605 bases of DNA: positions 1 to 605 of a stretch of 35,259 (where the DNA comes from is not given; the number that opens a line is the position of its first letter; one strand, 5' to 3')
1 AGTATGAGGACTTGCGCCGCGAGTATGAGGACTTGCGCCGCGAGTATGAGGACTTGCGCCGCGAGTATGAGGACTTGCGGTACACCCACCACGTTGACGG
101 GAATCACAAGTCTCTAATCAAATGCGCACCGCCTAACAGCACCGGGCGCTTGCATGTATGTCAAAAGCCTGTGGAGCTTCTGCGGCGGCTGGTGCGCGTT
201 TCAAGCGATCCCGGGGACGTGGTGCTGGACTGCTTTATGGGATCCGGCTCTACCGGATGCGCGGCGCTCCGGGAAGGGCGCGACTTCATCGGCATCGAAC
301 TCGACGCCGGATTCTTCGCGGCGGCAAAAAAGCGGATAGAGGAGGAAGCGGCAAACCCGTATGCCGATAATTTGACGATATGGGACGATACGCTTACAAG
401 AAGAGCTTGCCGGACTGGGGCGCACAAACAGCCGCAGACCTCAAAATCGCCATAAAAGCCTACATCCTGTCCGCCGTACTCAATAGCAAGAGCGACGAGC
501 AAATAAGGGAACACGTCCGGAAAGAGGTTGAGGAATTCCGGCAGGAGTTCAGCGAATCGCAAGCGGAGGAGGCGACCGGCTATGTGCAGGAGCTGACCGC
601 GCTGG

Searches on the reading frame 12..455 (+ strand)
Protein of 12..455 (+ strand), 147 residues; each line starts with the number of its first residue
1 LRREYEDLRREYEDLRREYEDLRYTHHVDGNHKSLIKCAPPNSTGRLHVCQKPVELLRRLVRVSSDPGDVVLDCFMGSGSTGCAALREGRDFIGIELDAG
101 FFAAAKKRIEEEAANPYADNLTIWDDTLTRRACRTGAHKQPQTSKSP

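Call 35: search_protein_families(library=pfam, alignment_id=A2, max_evalue=0.01)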
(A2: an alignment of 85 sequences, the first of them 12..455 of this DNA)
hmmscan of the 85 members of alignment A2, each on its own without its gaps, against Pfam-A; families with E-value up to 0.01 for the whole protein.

A. member 1, window:12-455:+ (147 aa): 1 family
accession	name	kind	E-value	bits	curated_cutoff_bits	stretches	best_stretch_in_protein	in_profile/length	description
PF01555.25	N6_N4_Mtase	-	7.4e-23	82.1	26.7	1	34-107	159-221/221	DNA methylase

B. families by the number of members that match (of 85 scanned): 20 families
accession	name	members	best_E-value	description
PF13443.12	HTH_26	2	2.6e-08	Cro/C1-type HTH DNA-binding domain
PF00436.31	SSB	1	5.4e-31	Single-strand binding protein family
PF01555.25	N6_N4_Mtase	1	7.4e-23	DNA methylase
PF06152.16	Phage_min_cap2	1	5.8e-18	Phage minor capsid protein 2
PF00589.27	Phage_integrase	1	8.7e-16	Phage integrase family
PF02368.24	Big_2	1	7e-13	Bacterial Ig-like domain (group 2)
PF25223.1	DUF7841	1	5.5e-11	Domain of unknown function (DUF7841)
PF03237.21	Terminase_6N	1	2.1e-10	Terminase large subunit, T4likevirus-type, N-terminal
PF05866.16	RusA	1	2.4e-07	Endodeoxyribonuclease RusA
PF18573.7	BclA_C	1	1.3e-05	BclA C-terminal domain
PF04098.21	Rad52_Rad22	1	0.00022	Rad52/22 family double-strand break repair protein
PF04466.19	Terminase_3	1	0.00061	Phage terminase large subunit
PF07653.23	SH3_2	1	0.0011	Variant SH3 domain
PF12349.14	Sterol-sensing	1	0.0011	Sterol-sensing domain of SREBP cleavage-activation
PF13560.12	HTH_31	1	0.0028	Helix-turn-helix domain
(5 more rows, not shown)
